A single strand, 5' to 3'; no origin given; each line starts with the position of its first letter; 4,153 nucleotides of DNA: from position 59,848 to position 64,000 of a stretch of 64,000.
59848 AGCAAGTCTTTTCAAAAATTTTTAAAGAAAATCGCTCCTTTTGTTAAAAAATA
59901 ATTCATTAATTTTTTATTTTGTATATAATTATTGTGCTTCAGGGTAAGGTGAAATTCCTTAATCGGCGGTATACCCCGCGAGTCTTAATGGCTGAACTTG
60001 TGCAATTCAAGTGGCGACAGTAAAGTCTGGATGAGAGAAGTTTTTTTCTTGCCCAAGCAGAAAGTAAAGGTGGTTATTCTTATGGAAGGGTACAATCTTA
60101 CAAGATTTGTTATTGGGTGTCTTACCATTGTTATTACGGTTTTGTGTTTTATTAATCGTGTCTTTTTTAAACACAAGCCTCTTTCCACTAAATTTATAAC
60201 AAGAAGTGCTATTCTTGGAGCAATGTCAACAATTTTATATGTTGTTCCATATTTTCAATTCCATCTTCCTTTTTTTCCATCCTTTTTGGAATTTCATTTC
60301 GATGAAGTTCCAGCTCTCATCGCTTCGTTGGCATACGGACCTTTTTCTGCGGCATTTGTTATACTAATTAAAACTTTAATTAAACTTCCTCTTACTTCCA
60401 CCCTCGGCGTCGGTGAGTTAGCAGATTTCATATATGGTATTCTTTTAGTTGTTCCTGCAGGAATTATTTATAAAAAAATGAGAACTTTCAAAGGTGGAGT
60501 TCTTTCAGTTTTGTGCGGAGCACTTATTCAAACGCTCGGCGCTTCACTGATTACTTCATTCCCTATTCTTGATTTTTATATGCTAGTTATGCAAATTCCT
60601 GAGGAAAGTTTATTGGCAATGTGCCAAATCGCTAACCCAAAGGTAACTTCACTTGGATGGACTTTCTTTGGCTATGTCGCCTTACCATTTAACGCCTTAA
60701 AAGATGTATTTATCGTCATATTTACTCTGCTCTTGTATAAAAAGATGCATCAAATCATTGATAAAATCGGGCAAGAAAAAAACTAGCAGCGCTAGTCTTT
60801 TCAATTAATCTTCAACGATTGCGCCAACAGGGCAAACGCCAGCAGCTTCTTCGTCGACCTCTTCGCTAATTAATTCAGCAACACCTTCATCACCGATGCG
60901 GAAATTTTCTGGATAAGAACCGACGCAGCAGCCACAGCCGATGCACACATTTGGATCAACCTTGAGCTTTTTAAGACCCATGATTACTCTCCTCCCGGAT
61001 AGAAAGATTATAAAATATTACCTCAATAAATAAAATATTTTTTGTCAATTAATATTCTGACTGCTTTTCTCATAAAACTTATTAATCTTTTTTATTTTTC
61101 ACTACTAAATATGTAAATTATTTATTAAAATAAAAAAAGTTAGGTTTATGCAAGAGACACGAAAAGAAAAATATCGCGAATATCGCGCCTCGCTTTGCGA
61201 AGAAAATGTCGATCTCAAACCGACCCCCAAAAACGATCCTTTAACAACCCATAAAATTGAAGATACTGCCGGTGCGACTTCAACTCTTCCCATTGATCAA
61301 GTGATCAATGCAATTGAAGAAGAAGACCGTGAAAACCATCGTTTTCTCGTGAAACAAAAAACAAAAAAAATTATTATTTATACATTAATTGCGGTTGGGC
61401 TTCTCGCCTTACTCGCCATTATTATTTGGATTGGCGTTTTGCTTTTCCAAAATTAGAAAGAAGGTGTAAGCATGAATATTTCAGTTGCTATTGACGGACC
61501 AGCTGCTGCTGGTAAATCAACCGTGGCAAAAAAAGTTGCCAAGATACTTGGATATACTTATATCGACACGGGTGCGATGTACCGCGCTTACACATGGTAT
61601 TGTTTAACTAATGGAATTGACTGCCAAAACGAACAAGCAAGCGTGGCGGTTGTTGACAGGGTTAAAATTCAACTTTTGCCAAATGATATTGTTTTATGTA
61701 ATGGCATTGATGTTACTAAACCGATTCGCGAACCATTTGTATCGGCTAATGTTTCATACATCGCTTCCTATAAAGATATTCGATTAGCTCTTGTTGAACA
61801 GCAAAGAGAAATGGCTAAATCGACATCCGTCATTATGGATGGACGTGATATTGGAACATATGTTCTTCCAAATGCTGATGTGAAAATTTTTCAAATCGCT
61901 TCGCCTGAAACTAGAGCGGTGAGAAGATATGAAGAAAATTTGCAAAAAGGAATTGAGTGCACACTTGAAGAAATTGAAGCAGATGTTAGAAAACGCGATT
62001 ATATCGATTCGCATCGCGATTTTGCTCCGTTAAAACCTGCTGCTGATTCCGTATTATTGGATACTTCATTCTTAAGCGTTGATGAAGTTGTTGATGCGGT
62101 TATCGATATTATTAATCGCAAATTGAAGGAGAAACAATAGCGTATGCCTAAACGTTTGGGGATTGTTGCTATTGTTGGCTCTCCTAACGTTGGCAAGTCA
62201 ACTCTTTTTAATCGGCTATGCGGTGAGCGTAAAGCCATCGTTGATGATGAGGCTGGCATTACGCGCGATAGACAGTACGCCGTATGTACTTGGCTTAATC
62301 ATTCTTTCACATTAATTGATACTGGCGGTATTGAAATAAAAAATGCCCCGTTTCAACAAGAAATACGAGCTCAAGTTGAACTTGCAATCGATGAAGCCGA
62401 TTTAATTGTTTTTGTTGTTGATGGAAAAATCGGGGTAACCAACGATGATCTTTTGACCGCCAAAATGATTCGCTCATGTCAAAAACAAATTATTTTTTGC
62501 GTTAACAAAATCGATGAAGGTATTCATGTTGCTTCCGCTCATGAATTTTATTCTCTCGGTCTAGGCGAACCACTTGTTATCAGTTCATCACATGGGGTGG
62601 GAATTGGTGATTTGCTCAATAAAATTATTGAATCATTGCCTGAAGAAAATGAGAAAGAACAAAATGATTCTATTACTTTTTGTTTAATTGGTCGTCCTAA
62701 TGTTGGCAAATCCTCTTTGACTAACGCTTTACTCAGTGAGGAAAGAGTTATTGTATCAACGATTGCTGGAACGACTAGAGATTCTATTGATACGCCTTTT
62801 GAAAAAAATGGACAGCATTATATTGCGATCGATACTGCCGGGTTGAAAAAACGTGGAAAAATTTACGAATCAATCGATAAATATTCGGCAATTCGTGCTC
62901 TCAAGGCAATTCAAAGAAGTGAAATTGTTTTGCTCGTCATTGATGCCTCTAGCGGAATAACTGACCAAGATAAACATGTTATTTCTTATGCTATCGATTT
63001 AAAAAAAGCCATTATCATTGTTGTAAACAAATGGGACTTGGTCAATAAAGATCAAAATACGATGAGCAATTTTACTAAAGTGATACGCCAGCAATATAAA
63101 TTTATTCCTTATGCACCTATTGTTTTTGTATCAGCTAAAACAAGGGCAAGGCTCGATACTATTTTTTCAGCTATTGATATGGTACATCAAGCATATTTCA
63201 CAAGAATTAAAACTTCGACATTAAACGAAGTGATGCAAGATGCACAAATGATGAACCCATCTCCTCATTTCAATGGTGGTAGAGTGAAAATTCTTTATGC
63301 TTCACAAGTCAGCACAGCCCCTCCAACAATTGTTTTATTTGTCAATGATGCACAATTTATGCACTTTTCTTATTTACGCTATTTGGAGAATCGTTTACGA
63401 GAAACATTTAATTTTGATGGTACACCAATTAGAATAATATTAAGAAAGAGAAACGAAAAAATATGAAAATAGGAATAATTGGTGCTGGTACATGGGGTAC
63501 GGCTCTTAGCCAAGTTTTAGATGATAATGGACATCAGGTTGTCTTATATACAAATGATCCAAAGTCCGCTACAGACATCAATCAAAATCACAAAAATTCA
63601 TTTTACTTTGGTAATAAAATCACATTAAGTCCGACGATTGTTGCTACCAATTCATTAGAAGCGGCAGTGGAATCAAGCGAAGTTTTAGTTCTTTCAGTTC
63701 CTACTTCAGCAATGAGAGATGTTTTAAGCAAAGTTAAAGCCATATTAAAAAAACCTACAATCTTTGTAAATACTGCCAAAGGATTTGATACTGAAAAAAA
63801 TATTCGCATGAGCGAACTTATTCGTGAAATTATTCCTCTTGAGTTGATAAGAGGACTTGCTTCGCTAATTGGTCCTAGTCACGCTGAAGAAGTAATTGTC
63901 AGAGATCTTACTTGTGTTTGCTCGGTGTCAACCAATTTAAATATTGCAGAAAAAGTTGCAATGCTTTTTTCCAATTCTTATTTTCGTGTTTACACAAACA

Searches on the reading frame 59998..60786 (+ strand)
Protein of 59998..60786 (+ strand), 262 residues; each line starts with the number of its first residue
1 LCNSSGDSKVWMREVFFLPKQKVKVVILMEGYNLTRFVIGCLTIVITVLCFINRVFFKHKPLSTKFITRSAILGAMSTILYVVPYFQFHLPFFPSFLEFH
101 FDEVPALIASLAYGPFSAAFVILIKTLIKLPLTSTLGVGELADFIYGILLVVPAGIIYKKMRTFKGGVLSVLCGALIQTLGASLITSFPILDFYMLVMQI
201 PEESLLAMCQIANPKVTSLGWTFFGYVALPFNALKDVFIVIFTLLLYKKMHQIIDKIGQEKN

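Call 24: search_protein_families(library=pfam, proteins=[window:59998-60786:+], max_evalue=0.00001)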
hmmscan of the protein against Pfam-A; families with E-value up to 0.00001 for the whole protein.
window:59998-60786:+ (262 aa): 1 family
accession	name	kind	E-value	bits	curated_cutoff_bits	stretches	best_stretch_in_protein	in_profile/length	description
PF12822.12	ECF_trnsprt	-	3.1e-21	76.6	30.7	1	65-247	1-169/169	ECF transporter, substrate-specific component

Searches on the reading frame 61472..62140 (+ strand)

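Call 24: search_protein_families(library=pfam, proteins=[window:61472-62140:+], max_evalue=0.00001)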
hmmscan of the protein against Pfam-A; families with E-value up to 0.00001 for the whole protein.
window:61472-62140:+ (222 aa): 2 families
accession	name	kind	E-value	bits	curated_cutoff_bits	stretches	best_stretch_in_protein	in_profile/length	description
PF02224.24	Cytidylate_kin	-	4.1e-73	246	26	1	5-215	1-210/211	Cytidylate kinase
PF13189.12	Cytidylate_kin2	-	5.4e-08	33.7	28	1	5-160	2-135/176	Cytidylate kinase-like family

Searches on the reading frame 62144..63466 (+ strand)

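Call 24: search_protein_families(library=pfam, proteins=[window:62144-63466:+], max_evalue=0.00001)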
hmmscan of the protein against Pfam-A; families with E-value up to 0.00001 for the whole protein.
window:62144-63466:+ (440 aa): 13 families
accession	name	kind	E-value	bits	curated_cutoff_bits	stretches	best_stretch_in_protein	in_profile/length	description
PF01926.29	MMR_HSR1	-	9.3e-57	190.5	21.9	2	8-122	2-113/113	50S ribosome-binding GTPase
PF14714.11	KH_dom-like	-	8.1e-34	116.2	27.3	1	354-434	1-81/81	KH-domain-like of EngA bacterial GTPase enzymes, C-terminal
PF02421.24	FeoB_N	-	2.9e-26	92.3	27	2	8-126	3-118/156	Ferrous iron transport protein B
PF00009.33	GTP_EFTU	-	3.1e-25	89.3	26.5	2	176-346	3-184/188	Elongation factor Tu GTP binding domain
PF00350.29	Dynamin_N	-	2.3e-14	54.2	27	0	45-122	93-166/168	Dynamin family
PF04548.22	AIG1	-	2e-11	44.1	27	0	179-281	3-105/212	AIG1 family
PF03193.22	RsgA_GTPase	-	2.1e-11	44.4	30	0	175-211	105-148/174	RsgA GTPase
PF08477.19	Roc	-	1.3e-07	32.3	27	0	8-124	2-119/119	Ras of Complex, Roc, domain of DAPkinase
PF16897.10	MMR_HSR1_Xtn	-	1.9e-07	31.5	35.2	0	61-165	2-104/106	C-terminal region of MMR_HSR1 domain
PF10662.15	PduV-EutP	-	2.8e-07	30.9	21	0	8-161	4-141/143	Ethanolamine utilisation - propanediol utilisation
PF02492.25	cobW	-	7.2e-07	29.4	20.7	0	224-320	84-178/180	CobW/HypB/UreG, nucleotide-binding domain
PF00071.28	Ras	-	8.5e-07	29.1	21.6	0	180-344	3-156/162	Ras family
PF13401.12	AAA_22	-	5e-06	27.3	27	0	6-88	6-96/130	AAA domain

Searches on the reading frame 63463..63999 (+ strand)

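Call 24: search_protein_families(library=pfam, proteins=[window:63463-63999:+], max_evalue=0.00001)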
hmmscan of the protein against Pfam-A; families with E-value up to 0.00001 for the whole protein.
window:63463-63999:+ (179 aa): 6 families
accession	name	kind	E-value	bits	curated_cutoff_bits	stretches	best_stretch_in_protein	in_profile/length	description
PF01210.29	NAD_Gly3P_dh_N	-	1.8e-43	148.7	23.1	1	2-160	1-156/158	NAD-dependent glycerol-3-phosphate dehydrogenase N-terminus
PF03807.23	F420_oxidored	-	5.8e-12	46.5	21.6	1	2-104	1-91/94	NADP oxidoreductase coenzyme F420-dependent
PF02558.23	ApbA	-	5.7e-08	33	22.2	1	3-115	1-110/150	Ketopantoate reductase PanE/ApbA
PF03446.21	NAD_binding_2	-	7.2e-08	33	21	1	2-106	1-94/161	NAD binding domain of 6-phosphogluconate dehydrogenase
PF02826.25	2-Hacid_dh_C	-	3.9e-06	26.8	25.1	0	2-107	38-129/178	D-isomer specific 2-hydroxyacid dehydrogenase, NAD binding domain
PF10727.15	Rossmann-like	-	9.5e-06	25.8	23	0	1-105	15-108/131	Rossmann-like domain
